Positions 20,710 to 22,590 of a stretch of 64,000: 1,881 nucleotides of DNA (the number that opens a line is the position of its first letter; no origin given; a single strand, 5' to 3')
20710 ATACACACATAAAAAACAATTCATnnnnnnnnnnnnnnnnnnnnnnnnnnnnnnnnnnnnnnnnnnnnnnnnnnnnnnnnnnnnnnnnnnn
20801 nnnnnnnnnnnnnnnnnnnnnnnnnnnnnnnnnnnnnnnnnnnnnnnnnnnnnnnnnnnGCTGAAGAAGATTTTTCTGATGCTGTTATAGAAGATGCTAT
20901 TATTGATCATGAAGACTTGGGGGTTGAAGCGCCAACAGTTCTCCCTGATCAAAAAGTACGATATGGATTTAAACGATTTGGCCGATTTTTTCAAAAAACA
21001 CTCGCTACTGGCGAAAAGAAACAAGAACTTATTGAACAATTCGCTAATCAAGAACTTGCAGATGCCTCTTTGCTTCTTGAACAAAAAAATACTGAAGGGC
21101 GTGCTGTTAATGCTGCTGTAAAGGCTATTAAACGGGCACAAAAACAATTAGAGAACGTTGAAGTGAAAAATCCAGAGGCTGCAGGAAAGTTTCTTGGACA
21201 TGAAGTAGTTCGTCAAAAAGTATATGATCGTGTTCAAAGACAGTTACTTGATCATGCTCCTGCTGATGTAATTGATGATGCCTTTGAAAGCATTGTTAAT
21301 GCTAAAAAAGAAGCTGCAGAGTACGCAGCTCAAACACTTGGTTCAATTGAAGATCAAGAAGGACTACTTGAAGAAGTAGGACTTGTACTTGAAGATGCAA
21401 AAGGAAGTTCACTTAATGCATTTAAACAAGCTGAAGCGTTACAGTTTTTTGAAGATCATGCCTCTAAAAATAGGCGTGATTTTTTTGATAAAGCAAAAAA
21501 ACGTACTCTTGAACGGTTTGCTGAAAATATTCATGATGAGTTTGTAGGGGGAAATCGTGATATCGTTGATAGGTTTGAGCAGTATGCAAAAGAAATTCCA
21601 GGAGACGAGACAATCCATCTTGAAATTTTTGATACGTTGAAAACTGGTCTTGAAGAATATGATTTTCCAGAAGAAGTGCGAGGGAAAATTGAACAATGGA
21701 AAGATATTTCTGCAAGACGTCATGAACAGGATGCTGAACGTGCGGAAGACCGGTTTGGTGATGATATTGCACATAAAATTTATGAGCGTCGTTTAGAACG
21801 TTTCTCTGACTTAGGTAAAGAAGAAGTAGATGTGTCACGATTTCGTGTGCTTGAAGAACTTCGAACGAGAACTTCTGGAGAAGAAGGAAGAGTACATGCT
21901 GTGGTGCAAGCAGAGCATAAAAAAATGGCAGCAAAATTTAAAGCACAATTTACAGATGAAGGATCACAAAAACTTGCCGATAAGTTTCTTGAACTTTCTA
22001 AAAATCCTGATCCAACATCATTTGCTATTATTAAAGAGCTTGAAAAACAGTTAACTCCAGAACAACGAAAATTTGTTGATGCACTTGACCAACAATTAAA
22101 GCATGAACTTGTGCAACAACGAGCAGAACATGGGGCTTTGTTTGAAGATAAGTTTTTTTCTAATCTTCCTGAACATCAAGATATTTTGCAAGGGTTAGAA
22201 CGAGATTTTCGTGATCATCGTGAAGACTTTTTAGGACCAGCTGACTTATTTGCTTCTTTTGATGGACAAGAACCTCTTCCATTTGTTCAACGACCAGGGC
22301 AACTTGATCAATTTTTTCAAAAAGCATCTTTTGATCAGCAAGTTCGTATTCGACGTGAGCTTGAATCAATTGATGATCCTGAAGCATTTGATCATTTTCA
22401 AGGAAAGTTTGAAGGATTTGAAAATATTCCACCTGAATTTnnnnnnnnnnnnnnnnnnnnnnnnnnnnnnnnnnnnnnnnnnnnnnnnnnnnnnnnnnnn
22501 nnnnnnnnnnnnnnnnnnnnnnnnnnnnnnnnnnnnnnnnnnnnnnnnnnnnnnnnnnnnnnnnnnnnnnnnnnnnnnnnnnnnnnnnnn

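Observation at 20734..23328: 864-aa secreted, hyper-charged E/R/D/F-rich low-complexity protein with tandem repeats, behind a consensus promoter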

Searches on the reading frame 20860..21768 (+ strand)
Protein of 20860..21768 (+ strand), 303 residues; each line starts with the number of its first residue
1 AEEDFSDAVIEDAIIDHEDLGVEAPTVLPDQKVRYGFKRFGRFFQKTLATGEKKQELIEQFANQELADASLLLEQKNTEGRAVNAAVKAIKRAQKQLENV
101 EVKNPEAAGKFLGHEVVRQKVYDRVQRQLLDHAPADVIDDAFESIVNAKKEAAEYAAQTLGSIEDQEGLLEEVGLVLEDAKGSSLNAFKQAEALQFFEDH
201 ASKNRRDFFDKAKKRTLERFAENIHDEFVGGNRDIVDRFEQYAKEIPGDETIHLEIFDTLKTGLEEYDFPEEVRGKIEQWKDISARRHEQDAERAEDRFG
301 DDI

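Call 38: search_protein_families(library=pfam, alignment_id=A3, max_evalue=0.001)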
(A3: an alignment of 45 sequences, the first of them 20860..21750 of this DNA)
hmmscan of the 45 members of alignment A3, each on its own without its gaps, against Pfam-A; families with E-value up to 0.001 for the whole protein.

A. member 1, window:20860-21750:+ (297 aa): 0 families

B. families by the number of members that match (of 45 scanned): 8 families
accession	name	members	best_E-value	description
PF18915.5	DUF5667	44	4.1e-19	Domain of unknown function (DUF5667)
PF00050.26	Kazal_1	21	3.3e-11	Kazal-type serine protease inhibitor domain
PF07648.20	Kazal_2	21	3.5e-08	Kazal-type serine protease inhibitor domain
PF03891.20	DUF333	2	1.1e-22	Domain of unknown function (DUF333)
PF13473.12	Cupredoxin_1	1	8.6e-06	Cupredoxin-like domain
PF07464.16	ApoLp-III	1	1.6e-05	Apolipophorin-III precursor (apoLp-III)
PF18728.6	HEPN_AbiV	1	0.00018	AbiV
PF23430.1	DUF7117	1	0.00043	Family of unknown function (DUF7117)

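Call 40: find_homologous_proteins(query=A3, max_evalue=0.00001)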
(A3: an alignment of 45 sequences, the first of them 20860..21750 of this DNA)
Query A3 (45 sequences) (297 aa, profile of the alignment): 22 proteins with E <= 0.00001 among 8000 candidates.
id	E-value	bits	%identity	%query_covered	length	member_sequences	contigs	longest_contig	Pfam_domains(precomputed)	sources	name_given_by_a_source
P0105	1.4e-135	471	23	75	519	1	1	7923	PF07648.21,PF00050.27,PF18915.6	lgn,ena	-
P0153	8.2e-134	465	26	86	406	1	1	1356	PF18915.6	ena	-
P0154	2.3e-123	430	28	88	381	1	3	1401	PF18915.6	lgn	-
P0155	1.5e-121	425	20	88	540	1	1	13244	PF07648.21,PF00050.27,PF18915.6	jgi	-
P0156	2.2e-120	421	26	93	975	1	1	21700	PF18915.6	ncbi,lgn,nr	ncbi:MAG: DUF5667 domain-containing protein [bacterium]|nr:DUF5667 domain-containing protein [bacter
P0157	3.0e-120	420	25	93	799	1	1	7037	PF07648.21,PF00050.27,PF18915.6,PF03891.21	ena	-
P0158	3.4e-120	420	26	97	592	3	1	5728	PF07648.21,PF00050.27,PF18915.6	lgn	-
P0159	1.3e-101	359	22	81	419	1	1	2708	PF07648.21,PF00050.27,PF18915.6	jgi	-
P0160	8.6e-96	340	27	57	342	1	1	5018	PF07648.21,PF00050.27,PF18915.6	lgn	-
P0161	4.0e-95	337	26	54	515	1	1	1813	PF00050.27,PF18915.6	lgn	-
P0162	3.4e-76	275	31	44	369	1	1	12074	PF07648.21,PF00050.27,PF18915.6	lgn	-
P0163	4.2e-70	255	30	27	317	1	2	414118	PF07648.21,PF00050.27,PF18915.6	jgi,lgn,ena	-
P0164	5.3e-66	241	29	84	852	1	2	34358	PF18915.6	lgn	-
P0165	5.7e-66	241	26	84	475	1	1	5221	PF18915.6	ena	-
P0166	1.8e-65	240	28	56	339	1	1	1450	PF18915.6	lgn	-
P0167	1.2e-64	237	24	78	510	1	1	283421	PF18915.6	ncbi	-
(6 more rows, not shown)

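Call 52: predict_structure(alignment_id=A4)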
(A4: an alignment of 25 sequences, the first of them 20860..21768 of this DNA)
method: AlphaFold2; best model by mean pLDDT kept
length: 303 residues; sequences in the alignment: 25
mean_pLDDT: 91.5   pTM: 0.88
mean pLDDT of the five models: 91.5, 89.0, 88.8, 88.5, 86.8
residues with pLDDT >= 90: 233; 70-90: 63; 50-70: 5; < 50: 2
segments of 3 or more residues with pLDDT < 50: none
pLDDT, mean of each block of 10 residues (from residue 1): 73 93 95 95 97 95 97 84 93 95 94 96 92 87 94 94 94 94 93 96 94 95 91 90 91 94 86 88 91 83 62
secondary structure, 60 per line:
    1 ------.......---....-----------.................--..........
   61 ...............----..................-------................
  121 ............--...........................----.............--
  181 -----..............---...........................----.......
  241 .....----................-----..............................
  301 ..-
elements in order: H7-13 H17-20 H32-48 H51-75 H80-97 H105-132 H135-161 H166-178 H186-199 H203-229 H234-245 H250-265 H271-302

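Call 54: fold_search(model_id=the predicted structure, library=pdb)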
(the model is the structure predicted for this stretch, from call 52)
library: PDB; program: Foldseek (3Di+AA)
matches with E <= 10: 671; with E <= 0.001: 0
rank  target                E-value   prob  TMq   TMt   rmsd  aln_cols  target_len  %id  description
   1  6vfk_B                3.4e-03  1.00  0.32  0.35  15.0       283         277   14  De novo designed tetrahedral nanoparticle T33_dn10 displaying 4 copies of BG505-SOSIP trimer on the surface (released 2020-07-22)
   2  5cwm                  9.1e-03  1.00  0.29  0.37  14.2       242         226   18  Crystal structure of de novo designed helical repeat protein DHR64 (released 2015-12-16)
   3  7rdr_A                3.0e-02  0.99  0.30  0.22  16.4       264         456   13  Circular tandem repeat protein with novel repeat topology and enhanced subunit contact surfaces (released 2021-09-01)
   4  5h7c_A                4.9e-02  0.25  0.13  0.11  22.5       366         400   14  Crystal structure of a repeat protein with two Protein A-DHR14 repeat modules (released 2017-06-28)
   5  7ue2_A                5.1e-02  0.90  0.27  0.27  15.1       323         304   13  Crystal structure of designed helical repeat protein RPB_PLP3_R6 bound to PLPx6 peptide (released 2023-03-29)
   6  8v3b_a                6.5e-02  0.97  0.33  0.26  14.6       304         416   17  Computational Designed Nanocage O43_129_+4 (released 2024-03-13)
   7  8g9k_B                6.8e-02  0.87  0.23  0.30  14.7       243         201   14  Geometrically programmable nanomaterial construction using regularized protein building blocks (released 2024-03-13)
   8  5lu2_B                7.1e-02  0.75  0.21  0.26  15.8       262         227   10  Human 14-3-3 sigma complexed with long HSPB6 phosphopeptide (released 2017-02-01)
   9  8ga7                  7.8e-02  0.44  0.18  0.12  20.3       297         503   16  Geometrically programmable nanomaterial construction using regularized protein building blocks (released 2024-03-13)
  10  8g9j                  9.2e-02  0.84  0.23  0.31  14.5       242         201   14  Geometrically programmable nanomaterial construction using regularized protein building blocks (released 2024-03-13)
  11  6twz_C                9.6e-02  0.63  0.20  0.24  16.0       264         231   10  14-3-3 sigma complexed with a phosphorylated 16E6 peptide (released 2020-05-06)
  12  6byj_A                9.6e-02  0.63  0.20  0.23  15.7       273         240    9  Structure of human 14-3-3 gamma bound to O-GlcNAc peptide (released 2018-05-09)
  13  8qtt_A                1.0e-01  0.82  0.24  0.29  13.6       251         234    8  Crystal structure of a C-terminally truncated version of Arabidopsis thaliana 14-3-3 omega in complex with a phosphope (released 2023-11-15)
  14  9ci3_C                1.0e-01  0.69  0.22  0.26  13.7       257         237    9  Structure of the LRRK2/14-3-3 complex (released 2025-09-03)
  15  5lu2_A                1.1e-01  0.66  0.21  0.26  16.9       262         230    9  Human 14-3-3 sigma complexed with long HSPB6 phosphopeptide (released 2017-02-01)
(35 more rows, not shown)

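Call 66: find_encoding_contigs(protein=P0163, flank=5000, max_places=1)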
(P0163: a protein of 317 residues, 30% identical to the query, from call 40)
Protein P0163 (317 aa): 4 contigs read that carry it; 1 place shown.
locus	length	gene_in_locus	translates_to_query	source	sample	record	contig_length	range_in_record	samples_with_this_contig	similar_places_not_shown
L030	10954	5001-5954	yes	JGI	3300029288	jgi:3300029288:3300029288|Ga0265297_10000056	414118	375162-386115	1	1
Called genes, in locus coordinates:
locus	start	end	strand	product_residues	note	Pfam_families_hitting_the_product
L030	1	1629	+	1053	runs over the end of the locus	PF02811:PHP, PF07733:DNA_pol3_alpha, PF17657:DNA_pol3_finger, PF14579:HHH_6, PF01336:tRNA_anti-codon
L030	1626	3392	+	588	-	PF07973:tRNA_SAD, PF00587:tRNA-synt_2b, PF03129:HGTP_anticodon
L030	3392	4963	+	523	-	-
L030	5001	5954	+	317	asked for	PF18915:DUF5667, PF00050:Kazal_1, PF07648:Kazal_2 (weak)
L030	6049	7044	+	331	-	PF00919:UPF0004, PF04055:Radical_SAM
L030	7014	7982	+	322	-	PF01715:IPPT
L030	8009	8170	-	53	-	-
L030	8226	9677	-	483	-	PF02934:GatB_N, PF02637:GatB_Yqey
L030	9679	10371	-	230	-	PF01791:DeoC (weak)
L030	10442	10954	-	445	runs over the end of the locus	PF02511:Thy1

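Call 67: find_encoding_contigs(protein=P0167, flank=5000, max_places=1)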
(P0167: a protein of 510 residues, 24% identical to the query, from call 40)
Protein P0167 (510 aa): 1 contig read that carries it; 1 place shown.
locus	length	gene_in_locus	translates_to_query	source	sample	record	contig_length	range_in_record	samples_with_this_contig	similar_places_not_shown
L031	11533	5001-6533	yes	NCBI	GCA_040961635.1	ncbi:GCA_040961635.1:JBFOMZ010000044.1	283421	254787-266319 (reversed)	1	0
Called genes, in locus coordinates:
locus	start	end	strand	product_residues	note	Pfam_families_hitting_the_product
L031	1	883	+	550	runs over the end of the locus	PF02366:PMT, PF13231:PMT_2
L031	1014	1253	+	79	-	-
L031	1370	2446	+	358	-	PF05559:DUF763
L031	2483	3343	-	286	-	PF00561:Abhydrolase_1 (weak), PF12146:Hydrolase_4, PF12697:Abhydrolase_6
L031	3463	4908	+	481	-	PF00171:Aldedh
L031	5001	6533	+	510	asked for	PF18915:DUF5667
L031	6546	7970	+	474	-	PF00437:T2SSE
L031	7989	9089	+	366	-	PF00482:T2SSF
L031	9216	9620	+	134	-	-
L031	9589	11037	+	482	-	PF08309:LVIVD (faint)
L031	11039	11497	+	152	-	-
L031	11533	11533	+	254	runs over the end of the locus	PF05635:23S_rRNA_IVP, PF22296:bAvd (weak)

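Call 69: find_encoding_contigs(protein=P0156, flank=5000, max_places=1)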
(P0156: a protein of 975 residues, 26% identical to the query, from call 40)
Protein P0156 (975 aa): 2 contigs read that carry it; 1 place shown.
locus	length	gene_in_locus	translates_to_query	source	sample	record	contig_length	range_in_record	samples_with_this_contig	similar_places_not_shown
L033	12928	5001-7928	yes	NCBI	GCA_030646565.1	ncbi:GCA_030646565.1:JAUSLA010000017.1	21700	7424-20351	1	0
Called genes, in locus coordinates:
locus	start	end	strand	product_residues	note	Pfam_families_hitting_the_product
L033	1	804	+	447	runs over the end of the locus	PF02371:Transposase_20 (weak)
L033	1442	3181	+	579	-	PF07973:tRNA_SAD, PF00587:tRNA-synt_2b, PF03129:HGTP_anticodon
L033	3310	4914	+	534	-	-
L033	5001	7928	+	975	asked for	PF18915:DUF5667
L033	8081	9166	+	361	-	PF00919:UPF0004, PF04055:Radical_SAM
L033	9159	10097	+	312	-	PF01745:IPT, PF01715:IPPT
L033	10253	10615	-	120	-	PF00072:Response_reg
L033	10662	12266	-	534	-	PF02934:GatB_N, PF02637:GatB_Yqey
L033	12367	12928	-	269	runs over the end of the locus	PF01729:QRPTase_C (faint)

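Call 74: fold_search(model_id=the predicted structure, library=viral)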
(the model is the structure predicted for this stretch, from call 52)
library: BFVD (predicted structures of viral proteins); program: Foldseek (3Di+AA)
matches with E <= 10: 277; with E <= 0.001: 0
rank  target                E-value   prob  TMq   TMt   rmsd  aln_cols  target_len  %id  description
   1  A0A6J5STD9            8.5e-02  0.63  0.20  0.13  18.6       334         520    9  Uncharacterized protein [uncultured Caudovirales phage]
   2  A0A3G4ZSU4            2.4e-01  0.28  0.18  0.18  19.7       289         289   11  Tetratricopeptide repeat protein [Edafosvirus sp.]
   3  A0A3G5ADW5            3.1e-01  0.25  0.18  0.19  16.3       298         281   11  Uncharacterized protein [Satyrvirus sp.]
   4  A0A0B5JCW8            3.6e-01  0.18  0.17  0.09  14.8       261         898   17  F-box domain protein [Pandoravirus inopinatum]
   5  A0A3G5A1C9            3.8e-01  0.14  0.14  0.14  16.4       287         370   12  Tetratricopeptide repeat protein [Harvfovirus sp.]
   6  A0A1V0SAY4            3.8e-01  0.12  0.15  0.11  16.8       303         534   10  TPR repeat protein [Catovirus CTV1]
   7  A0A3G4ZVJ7            4.0e-01  0.11  0.13  0.13  21.0       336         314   10  Sel1 repeat protein [Edafosvirus sp.]
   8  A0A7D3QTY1            4.5e-01  0.14  0.14  0.15  17.8       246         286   13  Soluble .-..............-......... factor [Fadolivirus FV1/VV64]
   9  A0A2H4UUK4            4.9e-01  0.30  0.19  0.20  17.1       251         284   11  Soluble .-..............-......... factor (NSF) attachment protein [Bodo saltans virus]
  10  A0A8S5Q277            5.3e-01  0.18  0.18  0.07  24.1       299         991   14  Uncharacterized protein [Siphoviridae sp. ctLqe90]
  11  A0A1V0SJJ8            5.6e-01  0.23  0.17  0.18  15.5       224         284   14  Gamma-soluble NSF attachment protein [Klosneuvirus KNV1]
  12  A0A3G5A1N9            5.8e-01  0.10  0.14  0.15  18.0       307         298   13  Uncharacterized protein [Harvfovirus sp.]
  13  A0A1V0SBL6            6.1e-01  0.10  0.15  0.15  17.2       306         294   12  Gamma-soluble NSF attachment protein [Catovirus CTV1]
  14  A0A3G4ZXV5            6.6e-01  0.08  0.13  0.11  22.1       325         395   13  Uncharacterized protein [Faunusvirus sp.]
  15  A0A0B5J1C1            7.2e-01  0.15  0.19  0.17  16.3       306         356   13  Uncharacterized protein [Pandoravirus inopinatum]
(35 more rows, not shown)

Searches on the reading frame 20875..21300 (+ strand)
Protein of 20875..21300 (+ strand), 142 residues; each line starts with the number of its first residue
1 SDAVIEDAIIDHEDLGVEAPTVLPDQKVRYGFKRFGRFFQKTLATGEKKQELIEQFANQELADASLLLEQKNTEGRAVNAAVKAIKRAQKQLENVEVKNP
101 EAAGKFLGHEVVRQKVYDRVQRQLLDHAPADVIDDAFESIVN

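Call 14: search_protein_families(library=pfam, proteins=[window:20875-21300:+], max_evalue=10)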
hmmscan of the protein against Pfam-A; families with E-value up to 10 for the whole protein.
window:20875-21300:+ (142 aa): 4 families
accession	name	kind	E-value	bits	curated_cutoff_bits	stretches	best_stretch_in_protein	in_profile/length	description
PF18915.5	DUF5667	-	0.00017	22.4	27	1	29-101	8-77/99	Domain of unknown function (DUF5667)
PF05188.22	MutS_II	-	0.0021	18.9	25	1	25-94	63-128/133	MutS domain II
PF14785.11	MalF_P2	-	0.07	13.6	34.4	1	28-104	21-96/164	Maltose transport system permease protein MalF P2 domain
PF00871.23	Acetate_kinase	-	0.14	11.2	22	1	47-114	25-93/392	Acetokinase family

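Call 57: find_homologous_proteins(query=A5, max_evalue=0.001)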
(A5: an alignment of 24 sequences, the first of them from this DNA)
Query A5 (24 sequences) (120 aa, profile of the alignment): 28 proteins with E <= 0.001 among 2953 candidates.
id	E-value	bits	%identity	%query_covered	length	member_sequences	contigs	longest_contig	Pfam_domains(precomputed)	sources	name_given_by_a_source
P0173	1.2e-43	166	30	93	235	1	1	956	PF18915.6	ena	-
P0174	5.6e-43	164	33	93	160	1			PF18915.6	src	-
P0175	2.3e-40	155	34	72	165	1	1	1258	PF18915.6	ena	-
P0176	9.0e-36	141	31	78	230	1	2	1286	PF18915.6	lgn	-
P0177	2.4e-35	139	25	98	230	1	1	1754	PF18915.6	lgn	-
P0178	6.2e-33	131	36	57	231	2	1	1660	PF18915.6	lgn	-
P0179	3.6e-31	126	36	57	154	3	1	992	PF18915.6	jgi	-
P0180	9.4e-30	121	40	49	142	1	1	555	PF18915.6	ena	-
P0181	5.7e-27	112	38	48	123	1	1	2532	PF18915.6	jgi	jgi:hypothetical protein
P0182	1.2e-25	108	33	50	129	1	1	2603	PF18915.6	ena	-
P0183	2.2e-25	107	34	66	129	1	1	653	PF18915.6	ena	-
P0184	5.4e-24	103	28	68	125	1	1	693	PF18915.6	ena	-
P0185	1.5e-23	101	29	63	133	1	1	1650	PF18915.6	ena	-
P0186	1.1e-21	95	42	43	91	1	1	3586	PF18915.6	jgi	-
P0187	7.2e-14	70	38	38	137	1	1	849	PF18915.6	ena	-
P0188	1.5e-11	62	-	-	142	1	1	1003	PF01442.24,PF18915.6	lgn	-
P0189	1.9e-10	59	-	-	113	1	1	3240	PF18915.6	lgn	-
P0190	3.5e-10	58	-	-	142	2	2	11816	PF18915.6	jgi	-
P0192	2.1e-9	55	-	-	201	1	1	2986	PF18915.6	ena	-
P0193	2.9e-9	55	-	-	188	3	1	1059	PF18915.6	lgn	-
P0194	8.8e-8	50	-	-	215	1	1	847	PF18915.6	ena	-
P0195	1.8e-7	49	-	-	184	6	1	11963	PF18915.6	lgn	-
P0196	6.7e-7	47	-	-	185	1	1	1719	PF18915.6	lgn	-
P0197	4.3e-6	45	56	13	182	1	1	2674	PF18915.6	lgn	-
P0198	1.0e-5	44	-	-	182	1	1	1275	PF18915.6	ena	-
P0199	3.1e-5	42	-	-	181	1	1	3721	PF18915.6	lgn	-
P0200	3.2e-4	39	-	-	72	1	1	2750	PF18915.6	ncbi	ncbi:MAG: DUF5667 domain-containing protein, partial [Patescibacteria group bacterium]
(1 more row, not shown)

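Call 75: search_solved_structures(query=A5, max_evalue=10)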
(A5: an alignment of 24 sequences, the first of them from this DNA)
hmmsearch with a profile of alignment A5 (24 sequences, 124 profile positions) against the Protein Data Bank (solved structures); distinct sequences matched with E-value up to 10: 58.
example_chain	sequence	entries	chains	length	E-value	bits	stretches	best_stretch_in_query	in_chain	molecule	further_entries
7rdr_A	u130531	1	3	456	3.6e-05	27.1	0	21-89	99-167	Circular tendon repeat protein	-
7y9n_A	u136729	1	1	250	0.00021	24.6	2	43-108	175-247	Spike protein S2',5HB-H2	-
4hb1_A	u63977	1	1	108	0.03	17.6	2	43-85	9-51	DHP1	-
8tl7_A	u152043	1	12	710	0.12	15.7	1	31-107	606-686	Computationally designed protein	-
6kos_A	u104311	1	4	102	0.13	15.6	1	44-107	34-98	SUWA (Super WA20)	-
6gv8_A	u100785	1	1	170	0.15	15.4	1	31-82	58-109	Hyperosmolarity resistance protein Emb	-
6nz3_A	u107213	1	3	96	0.15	15.4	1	44-123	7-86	Design construct XAA_GGHN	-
4bry_B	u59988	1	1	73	0.28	14.5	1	62-106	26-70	MULTICILIN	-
9spj_t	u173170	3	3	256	0.28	14.5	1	38-111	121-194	Small ribosomal subunit protein eS1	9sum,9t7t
5lxn_A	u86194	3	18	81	0.28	14.5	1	38-108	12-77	Transforming acidic coiled-coil-containing protein 3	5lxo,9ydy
8ftu_B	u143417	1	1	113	0.3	14.4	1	50-112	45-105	Vesicle transport protein USE1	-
6nxm_A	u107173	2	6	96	0.31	14.4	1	44-123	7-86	Design construct XAA_GVDQ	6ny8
6o0c_A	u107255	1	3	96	0.32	14.4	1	44-123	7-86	Design construct XAA_GVDQ mutant M4L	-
7y74_A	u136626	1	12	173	0.33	14.3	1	44-101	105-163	Ferritin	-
6nz1_A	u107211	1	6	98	0.36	14.2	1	43-121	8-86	Design construct XXA_GVDQ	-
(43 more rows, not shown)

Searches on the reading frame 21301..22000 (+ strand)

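Call 71: search_protein_families(library=pfam, proteins=[window:21301-22000:+], max_evalue=1)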
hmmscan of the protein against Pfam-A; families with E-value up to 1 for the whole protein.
window:21301-22000:+ (233 aa): 1 family
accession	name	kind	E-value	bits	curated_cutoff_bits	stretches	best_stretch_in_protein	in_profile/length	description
PF11445.13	DUF2894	-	0.0045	18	25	1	165-220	1-56/185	Protein of unknown function (DUF2894)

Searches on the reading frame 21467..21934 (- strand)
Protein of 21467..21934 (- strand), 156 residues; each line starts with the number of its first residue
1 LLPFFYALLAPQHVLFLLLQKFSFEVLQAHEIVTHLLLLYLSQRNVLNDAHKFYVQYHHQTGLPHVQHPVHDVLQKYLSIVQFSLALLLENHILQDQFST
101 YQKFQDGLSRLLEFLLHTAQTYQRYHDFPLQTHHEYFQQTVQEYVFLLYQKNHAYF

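Call 80: search_protein_families(library=pfam, proteins=[window:21467-21934:-], max_evalue=0.01)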
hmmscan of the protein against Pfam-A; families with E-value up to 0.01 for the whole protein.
window:21467-21934:- (156 aa): 0 families

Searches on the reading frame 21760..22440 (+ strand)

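Call 71: search_protein_families(library=pfam, proteins=[window:21760-22440:+], max_evalue=1)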
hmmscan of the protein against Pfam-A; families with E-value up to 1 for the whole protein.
window:21760-22440:+ (227 aa): 3 families
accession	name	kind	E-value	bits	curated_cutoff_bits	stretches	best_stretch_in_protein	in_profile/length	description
PF11445.13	DUF2894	-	7.2e-05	23.8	25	1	12-124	1-99/185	Protein of unknown function (DUF2894)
PF08463.15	EcoEI_R_C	-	0.04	14.5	24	1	95-143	98-142/163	EcoEI R protein C-terminal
PF17674.7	HHH_9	-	0.2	13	23.1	0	87-154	12-70/70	HHH domain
